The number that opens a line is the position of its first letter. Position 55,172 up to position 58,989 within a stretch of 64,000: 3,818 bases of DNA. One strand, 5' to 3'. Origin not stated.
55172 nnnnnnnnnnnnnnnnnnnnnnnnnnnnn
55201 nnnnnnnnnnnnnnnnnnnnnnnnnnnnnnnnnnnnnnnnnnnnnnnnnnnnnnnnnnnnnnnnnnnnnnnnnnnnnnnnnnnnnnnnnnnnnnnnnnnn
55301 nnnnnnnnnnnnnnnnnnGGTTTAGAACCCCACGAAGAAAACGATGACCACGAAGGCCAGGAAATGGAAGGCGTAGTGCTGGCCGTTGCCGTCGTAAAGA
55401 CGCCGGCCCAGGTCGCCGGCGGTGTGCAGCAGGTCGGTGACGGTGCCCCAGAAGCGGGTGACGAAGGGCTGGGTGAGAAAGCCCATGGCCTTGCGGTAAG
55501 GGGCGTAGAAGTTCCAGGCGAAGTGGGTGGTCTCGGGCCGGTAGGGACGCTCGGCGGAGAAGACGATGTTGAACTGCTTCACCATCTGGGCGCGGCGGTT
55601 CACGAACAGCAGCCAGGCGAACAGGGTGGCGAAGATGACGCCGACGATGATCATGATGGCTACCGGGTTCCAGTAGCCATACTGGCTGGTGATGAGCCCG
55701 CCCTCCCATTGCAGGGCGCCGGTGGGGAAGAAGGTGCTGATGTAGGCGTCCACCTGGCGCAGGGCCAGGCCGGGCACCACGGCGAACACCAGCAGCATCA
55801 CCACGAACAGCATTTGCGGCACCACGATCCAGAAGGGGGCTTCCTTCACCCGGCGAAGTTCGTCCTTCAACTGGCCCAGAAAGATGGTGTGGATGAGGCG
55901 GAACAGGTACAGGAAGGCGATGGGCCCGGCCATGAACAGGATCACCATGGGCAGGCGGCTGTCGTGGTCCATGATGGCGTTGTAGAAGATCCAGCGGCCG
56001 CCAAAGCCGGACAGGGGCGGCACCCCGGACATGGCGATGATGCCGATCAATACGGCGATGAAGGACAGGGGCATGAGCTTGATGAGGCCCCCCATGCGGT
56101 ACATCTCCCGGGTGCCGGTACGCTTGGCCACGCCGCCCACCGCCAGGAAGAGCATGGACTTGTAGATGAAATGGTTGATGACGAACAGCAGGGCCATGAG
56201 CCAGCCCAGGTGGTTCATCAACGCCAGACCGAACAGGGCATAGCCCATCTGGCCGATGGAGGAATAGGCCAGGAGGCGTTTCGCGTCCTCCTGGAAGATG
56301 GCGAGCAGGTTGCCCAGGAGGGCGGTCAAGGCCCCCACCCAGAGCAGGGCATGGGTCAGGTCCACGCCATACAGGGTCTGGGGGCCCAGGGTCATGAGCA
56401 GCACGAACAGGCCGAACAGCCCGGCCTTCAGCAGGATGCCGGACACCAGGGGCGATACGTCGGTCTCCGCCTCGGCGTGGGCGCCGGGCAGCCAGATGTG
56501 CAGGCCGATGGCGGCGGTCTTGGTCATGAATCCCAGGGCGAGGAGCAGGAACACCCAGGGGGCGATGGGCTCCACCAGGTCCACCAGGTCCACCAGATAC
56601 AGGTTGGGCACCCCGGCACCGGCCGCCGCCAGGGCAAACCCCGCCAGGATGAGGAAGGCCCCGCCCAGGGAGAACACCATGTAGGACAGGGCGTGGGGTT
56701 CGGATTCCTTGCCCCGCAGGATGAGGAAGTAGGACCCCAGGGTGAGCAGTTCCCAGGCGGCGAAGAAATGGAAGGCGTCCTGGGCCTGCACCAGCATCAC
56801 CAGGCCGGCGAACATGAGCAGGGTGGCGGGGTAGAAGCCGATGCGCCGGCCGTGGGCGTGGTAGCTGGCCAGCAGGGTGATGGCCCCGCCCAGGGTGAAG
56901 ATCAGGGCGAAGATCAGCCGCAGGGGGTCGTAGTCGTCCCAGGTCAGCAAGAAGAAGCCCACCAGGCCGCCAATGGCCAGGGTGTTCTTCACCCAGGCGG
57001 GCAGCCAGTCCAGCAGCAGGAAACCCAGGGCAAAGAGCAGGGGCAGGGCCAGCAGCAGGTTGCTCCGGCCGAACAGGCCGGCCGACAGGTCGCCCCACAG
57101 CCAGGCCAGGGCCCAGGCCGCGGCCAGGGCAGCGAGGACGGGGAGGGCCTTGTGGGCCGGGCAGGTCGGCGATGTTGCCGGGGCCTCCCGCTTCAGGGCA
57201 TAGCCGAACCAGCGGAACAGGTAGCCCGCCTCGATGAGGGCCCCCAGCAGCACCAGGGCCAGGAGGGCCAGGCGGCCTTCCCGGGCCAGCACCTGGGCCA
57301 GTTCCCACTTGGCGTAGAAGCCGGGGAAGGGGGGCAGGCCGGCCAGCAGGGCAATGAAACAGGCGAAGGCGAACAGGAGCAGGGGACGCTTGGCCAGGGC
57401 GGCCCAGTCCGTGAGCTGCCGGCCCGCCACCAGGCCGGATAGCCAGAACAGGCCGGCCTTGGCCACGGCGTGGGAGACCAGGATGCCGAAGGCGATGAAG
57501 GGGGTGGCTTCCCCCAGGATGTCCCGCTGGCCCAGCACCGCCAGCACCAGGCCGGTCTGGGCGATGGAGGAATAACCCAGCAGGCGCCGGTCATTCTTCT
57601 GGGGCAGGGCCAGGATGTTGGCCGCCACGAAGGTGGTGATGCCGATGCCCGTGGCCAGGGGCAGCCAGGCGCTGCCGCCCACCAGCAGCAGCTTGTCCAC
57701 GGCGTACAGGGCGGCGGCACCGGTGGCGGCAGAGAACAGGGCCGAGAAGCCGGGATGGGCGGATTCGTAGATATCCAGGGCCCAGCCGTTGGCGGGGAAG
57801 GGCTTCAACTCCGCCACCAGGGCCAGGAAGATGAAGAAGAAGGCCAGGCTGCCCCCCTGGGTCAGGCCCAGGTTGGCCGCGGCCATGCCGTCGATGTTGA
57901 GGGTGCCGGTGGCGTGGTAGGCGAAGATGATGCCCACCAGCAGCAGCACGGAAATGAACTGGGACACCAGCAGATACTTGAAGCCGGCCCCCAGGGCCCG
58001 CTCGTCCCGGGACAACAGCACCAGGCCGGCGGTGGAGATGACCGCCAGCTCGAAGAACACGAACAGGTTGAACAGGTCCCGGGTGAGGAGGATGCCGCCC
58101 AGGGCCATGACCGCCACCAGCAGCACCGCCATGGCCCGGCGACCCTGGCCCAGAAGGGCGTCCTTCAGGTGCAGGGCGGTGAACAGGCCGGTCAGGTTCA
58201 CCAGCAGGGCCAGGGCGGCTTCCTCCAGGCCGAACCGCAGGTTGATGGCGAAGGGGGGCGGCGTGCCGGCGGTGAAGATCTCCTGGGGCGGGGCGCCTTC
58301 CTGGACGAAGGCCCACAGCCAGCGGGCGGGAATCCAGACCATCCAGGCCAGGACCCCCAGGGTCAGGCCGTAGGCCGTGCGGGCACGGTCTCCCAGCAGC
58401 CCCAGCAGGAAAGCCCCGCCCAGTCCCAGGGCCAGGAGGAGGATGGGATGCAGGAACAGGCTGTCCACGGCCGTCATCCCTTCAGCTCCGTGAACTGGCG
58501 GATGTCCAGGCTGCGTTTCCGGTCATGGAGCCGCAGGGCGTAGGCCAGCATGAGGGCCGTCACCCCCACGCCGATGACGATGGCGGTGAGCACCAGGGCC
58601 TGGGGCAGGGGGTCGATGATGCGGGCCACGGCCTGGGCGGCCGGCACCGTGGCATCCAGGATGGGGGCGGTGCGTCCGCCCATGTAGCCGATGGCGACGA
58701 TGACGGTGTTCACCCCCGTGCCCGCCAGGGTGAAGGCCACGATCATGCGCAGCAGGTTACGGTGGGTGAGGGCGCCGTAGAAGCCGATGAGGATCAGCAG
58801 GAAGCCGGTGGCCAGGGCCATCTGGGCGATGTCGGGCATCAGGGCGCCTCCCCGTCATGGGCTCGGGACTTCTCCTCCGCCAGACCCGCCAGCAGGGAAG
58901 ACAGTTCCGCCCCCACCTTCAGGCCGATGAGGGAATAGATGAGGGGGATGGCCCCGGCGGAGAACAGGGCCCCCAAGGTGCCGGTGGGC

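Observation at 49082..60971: Bacterial Mbx/Mbs-like Mrp-respiratory complex next to the nif genes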

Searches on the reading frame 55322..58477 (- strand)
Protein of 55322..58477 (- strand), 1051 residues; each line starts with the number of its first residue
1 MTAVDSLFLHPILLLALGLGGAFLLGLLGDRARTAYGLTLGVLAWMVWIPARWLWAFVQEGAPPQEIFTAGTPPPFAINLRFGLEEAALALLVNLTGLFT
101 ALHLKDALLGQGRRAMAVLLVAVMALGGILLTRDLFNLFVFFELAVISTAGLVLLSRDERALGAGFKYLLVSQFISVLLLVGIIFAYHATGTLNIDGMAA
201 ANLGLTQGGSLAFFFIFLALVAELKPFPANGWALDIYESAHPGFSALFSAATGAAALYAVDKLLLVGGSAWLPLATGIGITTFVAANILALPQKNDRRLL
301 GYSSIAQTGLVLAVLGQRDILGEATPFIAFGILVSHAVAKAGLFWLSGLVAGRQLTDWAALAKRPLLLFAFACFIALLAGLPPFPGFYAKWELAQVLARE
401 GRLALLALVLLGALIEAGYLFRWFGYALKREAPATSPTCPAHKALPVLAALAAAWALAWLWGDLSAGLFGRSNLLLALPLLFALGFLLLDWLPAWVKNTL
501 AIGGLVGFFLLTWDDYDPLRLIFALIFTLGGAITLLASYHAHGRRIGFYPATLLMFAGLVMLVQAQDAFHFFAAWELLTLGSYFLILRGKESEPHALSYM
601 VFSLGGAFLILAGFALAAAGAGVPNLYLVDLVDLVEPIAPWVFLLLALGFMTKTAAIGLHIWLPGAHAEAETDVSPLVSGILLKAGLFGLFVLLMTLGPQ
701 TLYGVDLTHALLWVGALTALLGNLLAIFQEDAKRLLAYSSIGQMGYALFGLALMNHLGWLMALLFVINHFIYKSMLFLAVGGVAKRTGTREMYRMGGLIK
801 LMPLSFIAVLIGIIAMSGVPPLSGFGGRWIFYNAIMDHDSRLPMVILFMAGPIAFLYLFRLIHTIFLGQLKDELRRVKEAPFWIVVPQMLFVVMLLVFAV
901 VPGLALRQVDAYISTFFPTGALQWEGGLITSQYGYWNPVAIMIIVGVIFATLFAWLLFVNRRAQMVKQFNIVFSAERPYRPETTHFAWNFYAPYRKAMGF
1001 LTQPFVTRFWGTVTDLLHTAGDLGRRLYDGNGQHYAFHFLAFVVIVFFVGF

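Call 4: search_protein_families(library=pfam, proteins=[window:55322-58477:-], max_evalue=0.01)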
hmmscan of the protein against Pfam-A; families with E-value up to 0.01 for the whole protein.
window:55322-58477:- (1051 aa): 2 families
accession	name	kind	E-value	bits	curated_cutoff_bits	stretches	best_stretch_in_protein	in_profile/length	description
PF00361.26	Proton_antipo_M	-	3.1e-85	286.4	21.5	2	565-847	1-287/294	NADH:quinone oxidoreductase/Mrp antiporter, TM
PF10125.14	NADHdeh_related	-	1.6e-06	28.1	27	1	113-204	70-159/218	NADH dehydrogenase I, subunit N related protein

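Call 9: search_protein_families(library=ncbifam, proteins=[window:55322-58477:-], max_evalue=0.001)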
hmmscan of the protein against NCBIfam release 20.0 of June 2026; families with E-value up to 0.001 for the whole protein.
window:55322-58477:- (1051 aa): 75 families (the best 25 are shown)
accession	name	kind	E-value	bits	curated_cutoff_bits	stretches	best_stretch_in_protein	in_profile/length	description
NF006419.0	PRK08668.1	equivalog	1.9e-133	446.4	617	2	516-1048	68-610/613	NADH dehydrogenase subunit M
NF006241.0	PRK08377.1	equivalog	1.9e-85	287.7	645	2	11-424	5-427/494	NADH dehydrogenase subunit N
NF006240.0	PRK08376.1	subfamily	7.3e-77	259.4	662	2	517-908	89-498/521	putative monovalent cation/H+ antiporter subunit D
NF009306.0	PRK12663.1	equivalog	3.4e-76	257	542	2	522-905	81-470/498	Na+/H+ antiporter subunit D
NF009305.0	PRK12662.1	equivalog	1.1e-75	255.3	700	2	547-900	111-474/492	putative monovalent cation/H+ antiporter subunit D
NF005086.0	PRK06521.1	equivalog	1.2e-75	255.3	667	2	522-968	84-563/669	hydrogenase 4 subunit B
TIGR01770.1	NDH_I_N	subfamily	4.7e-74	250.1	332.6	2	10-427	5-431/472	NADH-quinone oxidoreductase subunit NuoN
TIGR01972.1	NDH_I_M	subfamily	6e-73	246.2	263.8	2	518-913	78-479/486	NADH-quinone oxidoreductase subunit M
NF005140.0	PRK06589.1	equivalog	1.4e-65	222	470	2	544-901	117-477/489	putative monovalent cation/H+ antiporter subunit D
NF005818.0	PRK07691.1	equivalog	2.3e-65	221.5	586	2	531-902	90-469/496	Na+/H+ antiporter subunit D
NF006237.0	PRK08375.1-2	equivalog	5e-64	217.3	597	2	549-835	101-380/497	putative monovalent cation/H+ antiporter subunit D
NF009287.0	PRK12647.1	equivalog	2.7e-63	214.7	937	2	517-909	75-474/773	putative monovalent cation/H+ antiporter subunit A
NF004445.0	PRK05777.2-3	equivalog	7.3e-63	213.2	408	2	517-905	74-470/475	NADH-quinone oxidoreductase subunit NuoN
NF004920.0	PRK06277.1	equivalog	2e-62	211.6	578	2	516-915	70-474/478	energy conserving hydrogenase EhbF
NF009310.0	PRK12668.1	equivalog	3.6e-62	211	564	2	512-1007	62-518/584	Na(+)/H(+) antiporter subunit D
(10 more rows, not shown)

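Call 36: search_solved_structures(query=window:55322-58477:-, max_evalue=1e-20, show_alignments=2)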
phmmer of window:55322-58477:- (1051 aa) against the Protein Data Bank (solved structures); distinct sequences matched with E-value up to 1e-20: 41.
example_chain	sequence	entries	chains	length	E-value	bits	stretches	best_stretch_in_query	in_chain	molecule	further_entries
6u8y_X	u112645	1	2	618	9.2e-56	192.9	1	476-1046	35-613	NADH dehydrogenase subunit M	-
6u8y_H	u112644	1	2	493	9.2e-42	146.5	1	13-266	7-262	NADH dehydrogenase subunit N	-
6cfw_H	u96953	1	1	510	6.3e-39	137.1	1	642-902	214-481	Monovalent cation/H+ antiporter subunit D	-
7qru_D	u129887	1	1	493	2.6e-34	121.8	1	647-909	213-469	Na+/H+ antiporter subunit D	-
6z16_A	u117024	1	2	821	7.3e-34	120.4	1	509-909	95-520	Multisubunit Na+/H+ antiporter, A subunit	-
7qru_A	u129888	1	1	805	5.4e-32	114.2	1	476-960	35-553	Na+/H+ antiporter subunit A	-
7z0s_C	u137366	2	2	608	1.5e-30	109.4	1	501-906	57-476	Formate hydrogenlyase subunit 3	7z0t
6tjv_D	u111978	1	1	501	5.3e-30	107.6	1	529-903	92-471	NADH dehydrogenase subunit 4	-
7d3u_A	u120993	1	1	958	7.1e-30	107.2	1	450-957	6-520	Monovalent Na+/H+ antiporter subunit A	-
7d3u_D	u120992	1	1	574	6.5e-29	104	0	711-869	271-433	Monovalent Na+/H+ antiporter subunit D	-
6z16_D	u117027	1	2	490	2.5e-27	98.7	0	636-907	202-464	Multisubunit Na+/H+ antiporter, D subunit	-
7zm7_5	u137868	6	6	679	4.1e-27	98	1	508-868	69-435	NADH-ubiquinone oxidoreductase chain 5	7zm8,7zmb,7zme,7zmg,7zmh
6hum_D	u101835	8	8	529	1e-26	96.7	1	531-901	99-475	NAD(P)H-quinone oxidoreductase chain 4 1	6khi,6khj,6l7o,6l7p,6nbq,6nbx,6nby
8qby_M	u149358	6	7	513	5.4e-26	94.3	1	518-904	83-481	NADH dehydrogenase subunit M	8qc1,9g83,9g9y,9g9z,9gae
6hum_F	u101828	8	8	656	6.4e-26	94.1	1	514-872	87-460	NADH dehydrogenase subunit 5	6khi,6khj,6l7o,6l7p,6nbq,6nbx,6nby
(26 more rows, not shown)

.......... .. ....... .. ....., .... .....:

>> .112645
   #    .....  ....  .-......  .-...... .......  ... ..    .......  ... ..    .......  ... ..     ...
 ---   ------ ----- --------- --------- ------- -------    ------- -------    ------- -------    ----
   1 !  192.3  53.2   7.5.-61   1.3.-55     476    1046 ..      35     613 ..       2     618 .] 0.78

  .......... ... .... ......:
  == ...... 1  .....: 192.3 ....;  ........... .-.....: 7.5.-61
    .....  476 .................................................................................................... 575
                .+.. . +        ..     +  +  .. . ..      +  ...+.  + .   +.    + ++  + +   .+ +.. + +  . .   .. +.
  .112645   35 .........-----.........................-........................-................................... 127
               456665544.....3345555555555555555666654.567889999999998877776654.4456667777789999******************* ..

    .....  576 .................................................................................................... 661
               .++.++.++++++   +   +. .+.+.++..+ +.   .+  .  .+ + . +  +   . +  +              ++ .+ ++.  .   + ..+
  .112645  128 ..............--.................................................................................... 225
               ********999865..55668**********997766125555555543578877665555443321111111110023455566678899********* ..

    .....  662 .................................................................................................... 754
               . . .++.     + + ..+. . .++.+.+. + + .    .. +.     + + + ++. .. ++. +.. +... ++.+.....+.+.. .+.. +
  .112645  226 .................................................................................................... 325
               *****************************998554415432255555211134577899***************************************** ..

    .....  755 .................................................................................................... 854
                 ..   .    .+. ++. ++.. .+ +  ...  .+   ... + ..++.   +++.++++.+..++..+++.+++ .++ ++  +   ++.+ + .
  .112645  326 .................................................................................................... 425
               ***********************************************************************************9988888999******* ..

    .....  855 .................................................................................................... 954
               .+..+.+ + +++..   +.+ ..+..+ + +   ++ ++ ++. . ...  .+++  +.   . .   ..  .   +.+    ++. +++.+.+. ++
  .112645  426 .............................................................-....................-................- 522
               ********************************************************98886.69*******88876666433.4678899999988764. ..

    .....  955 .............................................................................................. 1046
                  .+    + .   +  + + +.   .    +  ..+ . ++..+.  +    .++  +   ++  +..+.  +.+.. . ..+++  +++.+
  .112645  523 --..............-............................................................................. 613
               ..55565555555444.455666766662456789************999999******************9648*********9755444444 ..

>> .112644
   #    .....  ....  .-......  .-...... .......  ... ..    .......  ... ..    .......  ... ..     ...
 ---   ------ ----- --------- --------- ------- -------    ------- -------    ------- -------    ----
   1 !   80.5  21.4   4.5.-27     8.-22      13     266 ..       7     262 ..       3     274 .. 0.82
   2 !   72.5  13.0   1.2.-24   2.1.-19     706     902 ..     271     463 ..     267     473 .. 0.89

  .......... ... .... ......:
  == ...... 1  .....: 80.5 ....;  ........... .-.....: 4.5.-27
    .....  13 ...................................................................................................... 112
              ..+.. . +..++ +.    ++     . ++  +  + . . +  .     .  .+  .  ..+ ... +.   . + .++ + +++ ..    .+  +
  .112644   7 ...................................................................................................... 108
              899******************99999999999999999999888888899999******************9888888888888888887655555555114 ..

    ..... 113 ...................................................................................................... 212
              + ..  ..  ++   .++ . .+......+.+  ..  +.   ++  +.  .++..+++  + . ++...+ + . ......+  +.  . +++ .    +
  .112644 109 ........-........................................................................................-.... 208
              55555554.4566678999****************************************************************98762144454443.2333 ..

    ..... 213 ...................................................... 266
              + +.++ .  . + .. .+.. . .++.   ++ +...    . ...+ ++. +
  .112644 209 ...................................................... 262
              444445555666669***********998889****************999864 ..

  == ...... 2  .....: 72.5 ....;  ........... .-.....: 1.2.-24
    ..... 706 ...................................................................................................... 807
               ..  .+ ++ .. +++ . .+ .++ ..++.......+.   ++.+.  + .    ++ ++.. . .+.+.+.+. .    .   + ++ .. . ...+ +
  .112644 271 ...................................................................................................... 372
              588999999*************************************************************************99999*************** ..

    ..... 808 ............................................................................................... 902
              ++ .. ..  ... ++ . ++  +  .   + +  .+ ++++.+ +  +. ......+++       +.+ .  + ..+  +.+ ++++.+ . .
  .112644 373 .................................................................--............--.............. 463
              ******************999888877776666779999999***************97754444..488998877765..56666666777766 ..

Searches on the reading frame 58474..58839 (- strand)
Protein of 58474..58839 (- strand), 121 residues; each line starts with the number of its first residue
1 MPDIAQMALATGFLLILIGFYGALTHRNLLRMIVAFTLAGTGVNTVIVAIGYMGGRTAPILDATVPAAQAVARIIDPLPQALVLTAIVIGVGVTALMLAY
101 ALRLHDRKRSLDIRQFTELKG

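Call 4: search_protein_families(library=pfam, proteins=[window:58474-58839:-], max_evalue=0.01)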
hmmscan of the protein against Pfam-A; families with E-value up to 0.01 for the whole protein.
window:58474-58839:- (121 aa): 1 family
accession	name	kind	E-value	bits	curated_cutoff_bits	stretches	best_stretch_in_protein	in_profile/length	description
PF00420.29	Oxidored_q2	-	3.2e-22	78.5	26.1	1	8-121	2-95/95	NADH-ubiquinone/plastoquinone oxidoreductase chain 4L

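Call 63: search_protein_families(library=ncbifam, proteins=[window:58474-58839:-], max_evalue=0.00001)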
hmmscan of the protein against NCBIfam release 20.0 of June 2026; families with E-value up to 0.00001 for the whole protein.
window:58474-58839:- (121 aa): 17 families
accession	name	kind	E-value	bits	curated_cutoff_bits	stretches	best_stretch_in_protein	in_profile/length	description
NF005620.0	PRK07375.1-5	equivalog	7.3e-22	77.5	91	1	7-117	3-108/113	putative monovalent cation/H+ antiporter subunit C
NF005618.0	PRK07375.1-3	equivalog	3.2e-19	69.3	107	1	6-112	6-111/119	putative monovalent cation/H+ antiporter subunit C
NF006250.0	PRK08388.1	equivalog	1.2e-17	64.5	137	1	8-121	5-119/119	putative monovalent cation/H+ antiporter subunit C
NF005621.0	PRK07375.1-6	equivalog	2.4e-17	62.9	126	1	10-119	12-116/120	putative monovalent cation/H+ antiporter subunit C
NF005929.0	PRK07946.1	equivalog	3.2e-17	62.9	157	1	18-107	17-100/204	Na(+)/H(+) antiporter subunit C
TIGR00941.1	2a6301s03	subfamily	7.9e-17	61.7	161.2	1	7-105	5-95/104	multicomponent Na+:H+ antiporter, MnhC subunit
NF006372.0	PRK08600.1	equivalog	4.1e-16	59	127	1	7-112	5-102/113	Na(+)/H(+) antiporter subunit C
NF009303.0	PRK12660.1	subfamily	8.4e-16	57.9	132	1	7-115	5-106/114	putative monovalent cation/H+ antiporter subunit C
NF005622.0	PRK07375.2-1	equivalog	9.1e-16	58.5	185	1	19-102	14-91/179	putative monovalent cation/H+ antiporter subunit C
NF006573.0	PRK09094.1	equivalog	4.2e-15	55.8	105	1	8-108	6-102/114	Na+/H+ antiporter subunit C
NF009304.0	PRK12661.1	equivalog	1.3e-14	54.4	152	1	67-120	86-139/140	putative monovalent cation/H+ antiporter subunit C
NF005623.0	PRK07375.2-2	equivalog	2.6e-13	50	81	1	10-104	4-90/93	putative monovalent cation/H+ antiporter subunit C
NF009301.0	PRK12658.1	equivalog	5.6e-13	48.8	156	1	17-113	14-107/125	Na+/H+ antiporter subunit C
NF005624.0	PRK07375.2-3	equivalog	1.1e-12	48.1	95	1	13-109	12-102/105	cation:proton antiporter subunit C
NF009302.0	PRK12659.1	equivalog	8.5e-12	45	154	1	18-115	15-109/117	Na+/H+ antiporter subunit C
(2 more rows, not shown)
